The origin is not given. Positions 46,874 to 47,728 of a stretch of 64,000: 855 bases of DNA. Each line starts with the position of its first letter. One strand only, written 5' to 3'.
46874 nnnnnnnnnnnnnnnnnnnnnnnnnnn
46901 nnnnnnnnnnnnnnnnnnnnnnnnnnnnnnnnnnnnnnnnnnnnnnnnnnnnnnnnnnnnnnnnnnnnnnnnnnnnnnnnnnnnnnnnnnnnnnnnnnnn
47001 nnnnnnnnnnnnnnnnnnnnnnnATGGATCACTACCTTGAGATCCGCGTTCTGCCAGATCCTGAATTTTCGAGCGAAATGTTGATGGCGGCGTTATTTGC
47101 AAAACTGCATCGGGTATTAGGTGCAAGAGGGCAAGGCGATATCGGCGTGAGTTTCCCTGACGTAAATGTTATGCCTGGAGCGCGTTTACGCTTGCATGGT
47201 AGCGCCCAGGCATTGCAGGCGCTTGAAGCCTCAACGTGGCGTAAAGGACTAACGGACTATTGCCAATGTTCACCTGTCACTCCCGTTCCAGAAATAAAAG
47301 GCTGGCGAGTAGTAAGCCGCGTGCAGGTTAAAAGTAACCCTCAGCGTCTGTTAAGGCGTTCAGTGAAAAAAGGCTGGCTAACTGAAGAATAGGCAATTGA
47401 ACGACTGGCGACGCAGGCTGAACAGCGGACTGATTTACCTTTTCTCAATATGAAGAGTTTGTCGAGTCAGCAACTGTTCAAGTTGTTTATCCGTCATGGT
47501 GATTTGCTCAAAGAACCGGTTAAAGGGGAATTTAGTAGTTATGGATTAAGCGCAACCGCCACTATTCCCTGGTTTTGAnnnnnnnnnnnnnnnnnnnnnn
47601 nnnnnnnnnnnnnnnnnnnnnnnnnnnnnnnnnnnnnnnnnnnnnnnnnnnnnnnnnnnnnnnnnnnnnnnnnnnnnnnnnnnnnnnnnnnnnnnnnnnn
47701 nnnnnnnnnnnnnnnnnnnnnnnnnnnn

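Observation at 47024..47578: csy4 (cas6f) also carries a single in-frame amber codon; the downstream 61 codons remain conserved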

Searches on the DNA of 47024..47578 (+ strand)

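Call 4: search_dna_similar(query=window:47024-47578:+, collection=ecoli_genomes, mode=near, max_rows=40)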
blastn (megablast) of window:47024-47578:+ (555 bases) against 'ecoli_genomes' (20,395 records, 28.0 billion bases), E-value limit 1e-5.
Records with a match: 240; places in all: 240; records where one place covers at least 80% of the query: 240.
Genomes with a match: 240 of 5426; with a place that covers at least 80% of the query: 240. Places per genome that has any: lowest 1, median 1, highest 1. On chromosomes: 240 places; on plasmids: 0.
Best place of each record, by identity: >=99% 131; 95-99% 56; 90-95% 53.
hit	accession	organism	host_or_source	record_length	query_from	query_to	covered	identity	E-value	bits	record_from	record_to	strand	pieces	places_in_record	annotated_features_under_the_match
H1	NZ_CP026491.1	Escherichia coli strain HS13-1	Homo sapiens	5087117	1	555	100%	100.0%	0e+0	1026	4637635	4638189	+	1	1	cas6f: type I-F CRISPR-associated endoribonuclease Cas6/Csy4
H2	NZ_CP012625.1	Escherichia coli strain SF-468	Homo sapiens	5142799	1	555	100%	100.0%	0e+0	1026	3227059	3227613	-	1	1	cas6f: type I-F CRISPR-associated endoribonuclease Cas6/Csy4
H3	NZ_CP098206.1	Escherichia coli strain Z0117EC0054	Canis lupus familiaris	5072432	1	555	100%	100.0%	0e+0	1026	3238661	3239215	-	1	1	cas6f: type I-F CRISPR-associated endoribonuclease Cas6/Csy4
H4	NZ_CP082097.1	Escherichia coli strain MS15052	Homo sapiens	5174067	1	555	100%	100.0%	0e+0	1026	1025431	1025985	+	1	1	cas6f: type I-F CRISPR-associated endoribonuclease Cas6/Csy4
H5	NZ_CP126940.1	Escherichia coli O2:K1:H7 strain APEC E18055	Gallus gallus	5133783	1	555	100%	100.0%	0e+0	1026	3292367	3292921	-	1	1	cas6f: type I-F CRISPR-associated endoribonuclease Cas6/Csy4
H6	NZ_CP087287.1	Escherichia coli strain APEC 16-1068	chicken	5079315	1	555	100%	100.0%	0e+0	1026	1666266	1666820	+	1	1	cas6f: type I-F CRISPR-associated endoribonuclease Cas6/Csy4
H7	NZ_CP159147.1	Escherichia coli strain 10035004-3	Homo sapiens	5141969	1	555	100%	100.0%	0e+0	1026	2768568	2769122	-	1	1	cas6f: type I-F CRISPR-associated endoribonuclease Cas6/Csy4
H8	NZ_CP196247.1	Escherichia coli strain AH21G053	Homo sapiens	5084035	1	555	100%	100.0%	0e+0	1026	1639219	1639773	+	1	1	cas6f: type I-F CRISPR-associated endoribonuclease Cas6/Csy4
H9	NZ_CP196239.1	Escherichia coli strain AH19D088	Homo sapiens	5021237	1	555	100%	100.0%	0e+0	1026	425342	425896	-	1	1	cas6f: type I-F CRISPR-associated endoribonuclease Cas6/Csy4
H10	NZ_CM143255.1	Escherichia coli strain UID2404240036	Homo sapiens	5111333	1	555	100%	100.0%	0e+0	1026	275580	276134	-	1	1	cas6f: type I-F CRISPR-associated endoribonuclease Cas6/Csy4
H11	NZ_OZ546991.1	Escherichia coli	Homo sapiens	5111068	1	555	100%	100.0%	0e+0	1026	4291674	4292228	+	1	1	cas6f: type I-F CRISPR-associated endoribonuclease Cas6/Csy4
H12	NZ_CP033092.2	Escherichia coli DSM 30083 = JCM 1649 = ATCC 11775 strain ...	-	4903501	1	555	100%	99.8%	0e+0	1020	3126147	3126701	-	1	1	cas6f: type I-F CRISPR-associated endoribonuclease Cas6/Csy4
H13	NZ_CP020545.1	Escherichia coli strain ZJ3920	Homo sapiens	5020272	1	555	100%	99.8%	0e+0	1020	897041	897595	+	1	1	cas6f: type I-F CRISPR-associated endoribonuclease Cas6/Csy4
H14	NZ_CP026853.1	Escherichia coli strain MS7163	Homo sapiens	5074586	1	555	100%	99.8%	0e+0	1020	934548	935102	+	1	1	cas6f: type I-F CRISPR-associated endoribonuclease Cas6/Csy4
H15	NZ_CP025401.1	Escherichia coli strain MS8345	Homo sapiens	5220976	1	555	100%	99.8%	0e+0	1020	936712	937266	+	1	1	cas6f: type I-F CRISPR-associated endoribonuclease Cas6/Csy4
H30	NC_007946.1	Escherichia coli UTI89 strain UTI89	-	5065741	1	555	100%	99.8%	0e+0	1020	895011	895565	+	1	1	cas6f: type I-F CRISPR-associated endoribonuclease Cas6/Csy4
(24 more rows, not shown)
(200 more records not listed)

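Call 7: get_annotated_region(hit=H1, flank=10000)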
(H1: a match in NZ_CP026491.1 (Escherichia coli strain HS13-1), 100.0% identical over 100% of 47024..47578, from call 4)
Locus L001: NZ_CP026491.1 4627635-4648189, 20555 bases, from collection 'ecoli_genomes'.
description: Escherichia coli strain HS13-1 chromosome, complete genome
organism: Escherichia coli strain HS13-1 (NCBI taxid 562)
replicon: chromosome; assembly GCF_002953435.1
host: Homo sapiens; source: faecal sample; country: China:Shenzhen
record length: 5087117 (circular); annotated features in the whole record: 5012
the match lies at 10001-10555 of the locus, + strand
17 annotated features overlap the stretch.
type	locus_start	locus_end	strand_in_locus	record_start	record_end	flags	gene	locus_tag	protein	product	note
CDS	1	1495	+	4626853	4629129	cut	clpA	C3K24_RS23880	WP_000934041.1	ATP-dependent Clp protease ATP-binding subunit ClpA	-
direct_repeat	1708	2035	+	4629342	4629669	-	-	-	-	CRISPR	-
CDS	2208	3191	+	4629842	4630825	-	cas1f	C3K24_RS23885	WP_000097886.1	type I-F CRISPR-associated endonuclease Cas1f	-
CDS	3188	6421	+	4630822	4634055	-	cas3f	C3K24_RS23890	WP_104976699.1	type I-F CRISPR-associated helicase Cas3f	-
CDS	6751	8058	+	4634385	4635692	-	csy1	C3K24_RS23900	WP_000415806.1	type I-F CRISPR-associated protein Csy1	-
CDS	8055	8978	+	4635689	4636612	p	csy2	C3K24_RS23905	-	type I-F CRISPR-associated protein Csy2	internal stop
CDS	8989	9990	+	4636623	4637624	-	csy3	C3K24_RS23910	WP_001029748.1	type I-F CRISPR-associated protein Csy3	-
CDS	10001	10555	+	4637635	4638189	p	cas6f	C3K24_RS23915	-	type I-F CRISPR-associated endoribonuclease Cas6/Csy4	internal stop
tRNA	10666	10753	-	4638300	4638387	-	-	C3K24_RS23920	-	tRNA-Ser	-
direct_repeat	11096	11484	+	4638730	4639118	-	-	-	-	CRISPR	-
CDS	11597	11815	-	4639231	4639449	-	infA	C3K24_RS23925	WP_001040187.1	translation initiation factor IF-1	-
CDS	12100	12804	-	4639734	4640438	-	aat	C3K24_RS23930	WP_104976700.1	leucyl/phenylalanyl-tRNA--protein transferase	-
CDS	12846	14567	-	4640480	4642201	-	cydC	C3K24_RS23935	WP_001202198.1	heme ABC transporter ATP-binding protein/permease CydC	-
CDS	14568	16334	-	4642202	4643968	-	cydD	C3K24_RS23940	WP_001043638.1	heme ABC transporter permease/ATP-binding protein CydD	-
CDS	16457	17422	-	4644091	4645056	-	trxB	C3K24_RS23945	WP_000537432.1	thioredoxin-disulfide reductase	-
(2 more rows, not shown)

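Call 8: get_annotated_region(hit=H30, flank=10000)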
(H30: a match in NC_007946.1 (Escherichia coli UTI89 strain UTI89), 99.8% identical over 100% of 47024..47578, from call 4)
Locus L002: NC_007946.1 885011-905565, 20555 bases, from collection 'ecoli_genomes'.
description: Escherichia coli UTI89, complete sequence
organism: Escherichia coli UTI89 strain UTI89 (NCBI taxid 364106)
replicon: chromosome; assembly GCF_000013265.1
host: -; source: -; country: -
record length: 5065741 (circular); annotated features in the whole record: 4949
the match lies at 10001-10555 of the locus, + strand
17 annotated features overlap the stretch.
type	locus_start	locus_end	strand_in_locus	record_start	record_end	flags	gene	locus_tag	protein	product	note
CDS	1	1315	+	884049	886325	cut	clpA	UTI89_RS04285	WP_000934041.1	ATP-dependent Clp protease ATP-binding subunit ClpA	-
direct_repeat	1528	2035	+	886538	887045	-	-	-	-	CRISPR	-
CDS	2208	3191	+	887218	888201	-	cas1f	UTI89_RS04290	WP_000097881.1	type I-F CRISPR-associated endonuclease Cas1f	-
CDS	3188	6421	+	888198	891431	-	cas3f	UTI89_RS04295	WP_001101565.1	type I-F CRISPR-associated helicase Cas3f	-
CDS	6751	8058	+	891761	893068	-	csy1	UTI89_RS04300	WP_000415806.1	type I-F CRISPR-associated protein Csy1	-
CDS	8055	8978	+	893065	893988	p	csy2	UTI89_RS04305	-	type I-F CRISPR-associated protein Csy2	internal stop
CDS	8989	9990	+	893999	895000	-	csy3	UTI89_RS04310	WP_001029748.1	type I-F CRISPR-associated protein Csy3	-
CDS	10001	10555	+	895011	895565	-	cas6f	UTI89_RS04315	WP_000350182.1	type I-F CRISPR-associated endoribonuclease Cas6/Csy4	-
tRNA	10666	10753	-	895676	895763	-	-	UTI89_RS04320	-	tRNA-Ser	-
direct_repeat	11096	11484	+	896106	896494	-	-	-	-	CRISPR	-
CDS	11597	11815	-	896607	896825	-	infA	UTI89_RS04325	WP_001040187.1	translation initiation factor IF-1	-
CDS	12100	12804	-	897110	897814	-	aat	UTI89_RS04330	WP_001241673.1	leucyl/phenylalanyl-tRNA--protein transferase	-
CDS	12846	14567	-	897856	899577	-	cydC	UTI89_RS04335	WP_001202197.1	heme ABC transporter ATP-binding protein/permease CydC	-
CDS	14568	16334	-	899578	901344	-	cydD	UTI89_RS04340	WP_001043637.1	heme ABC transporter permease/ATP-binding protein CydD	-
CDS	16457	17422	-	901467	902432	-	trxB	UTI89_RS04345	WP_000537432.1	thioredoxin-disulfide reductase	-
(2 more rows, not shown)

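Call 11: search_dna_similar(query=window:47362-47420:+, collection=ecoli_genomes, mode=near, max_rows=60, max_evalue=0.001)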
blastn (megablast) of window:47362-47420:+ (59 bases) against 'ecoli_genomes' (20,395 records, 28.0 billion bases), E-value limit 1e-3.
Records with a match: 240; places in all: 240; records where one place covers at least 80% of the query: 240.
Genomes with a match: 240 of 5426; with a place that covers at least 80% of the query: 240. Places per genome that has any: lowest 1, median 1, highest 1. On chromosomes: 240 places; on plasmids: 0.
Best place of each record, by identity: >=99% 11; 95-99% 206; 90-95% 23.
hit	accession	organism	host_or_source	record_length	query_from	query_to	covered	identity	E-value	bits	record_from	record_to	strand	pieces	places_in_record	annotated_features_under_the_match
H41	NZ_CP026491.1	Escherichia coli strain HS13-1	Homo sapiens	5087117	1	59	100%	100.0%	6e-22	110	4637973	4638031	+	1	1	cas6f: type I-F CRISPR-associated endoribonuclease Cas6/Csy4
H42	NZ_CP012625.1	Escherichia coli strain SF-468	Homo sapiens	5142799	1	59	100%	100.0%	6e-22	110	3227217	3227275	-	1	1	cas6f: type I-F CRISPR-associated endoribonuclease Cas6/Csy4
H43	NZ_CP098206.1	Escherichia coli strain Z0117EC0054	Canis lupus familiaris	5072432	1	59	100%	100.0%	6e-22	110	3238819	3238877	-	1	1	cas6f: type I-F CRISPR-associated endoribonuclease Cas6/Csy4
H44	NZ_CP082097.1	Escherichia coli strain MS15052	Homo sapiens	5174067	1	59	100%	100.0%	6e-22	110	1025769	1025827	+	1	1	cas6f: type I-F CRISPR-associated endoribonuclease Cas6/Csy4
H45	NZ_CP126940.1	Escherichia coli O2:K1:H7 strain APEC E18055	Gallus gallus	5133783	1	59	100%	100.0%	6e-22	110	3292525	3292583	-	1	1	cas6f: type I-F CRISPR-associated endoribonuclease Cas6/Csy4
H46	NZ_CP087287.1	Escherichia coli strain APEC 16-1068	chicken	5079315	1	59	100%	100.0%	6e-22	110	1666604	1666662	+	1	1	cas6f: type I-F CRISPR-associated endoribonuclease Cas6/Csy4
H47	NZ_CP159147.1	Escherichia coli strain 10035004-3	Homo sapiens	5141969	1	59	100%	100.0%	6e-22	110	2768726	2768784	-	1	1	cas6f: type I-F CRISPR-associated endoribonuclease Cas6/Csy4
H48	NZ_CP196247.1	Escherichia coli strain AH21G053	Homo sapiens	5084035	1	59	100%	100.0%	6e-22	110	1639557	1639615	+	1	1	cas6f: type I-F CRISPR-associated endoribonuclease Cas6/Csy4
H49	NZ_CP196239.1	Escherichia coli strain AH19D088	Homo sapiens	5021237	1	59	100%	100.0%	6e-22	110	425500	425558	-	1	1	cas6f: type I-F CRISPR-associated endoribonuclease Cas6/Csy4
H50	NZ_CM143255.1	Escherichia coli strain UID2404240036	Homo sapiens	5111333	1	59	100%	100.0%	6e-22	110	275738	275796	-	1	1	cas6f: type I-F CRISPR-associated endoribonuclease Cas6/Csy4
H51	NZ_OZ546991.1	Escherichia coli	Homo sapiens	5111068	1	59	100%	100.0%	6e-22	110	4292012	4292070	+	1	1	cas6f: type I-F CRISPR-associated endoribonuclease Cas6/Csy4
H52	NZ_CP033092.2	Escherichia coli DSM 30083 = JCM 1649 = ATCC 11775 strain ...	-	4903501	1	59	100%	98.3%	3e-20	104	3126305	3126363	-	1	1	cas6f: type I-F CRISPR-associated endoribonuclease Cas6/Csy4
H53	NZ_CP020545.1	Escherichia coli strain ZJ3920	Homo sapiens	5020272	1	59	100%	98.3%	3e-20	104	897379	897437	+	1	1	cas6f: type I-F CRISPR-associated endoribonuclease Cas6/Csy4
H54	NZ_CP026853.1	Escherichia coli strain MS7163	Homo sapiens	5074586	1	59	100%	98.3%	3e-20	104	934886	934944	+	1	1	cas6f: type I-F CRISPR-associated endoribonuclease Cas6/Csy4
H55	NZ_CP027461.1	Escherichia coli strain 95-3322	missing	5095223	1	59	100%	98.3%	3e-20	104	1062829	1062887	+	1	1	cas6f: type I-F CRISPR-associated endoribonuclease Cas6/Csy4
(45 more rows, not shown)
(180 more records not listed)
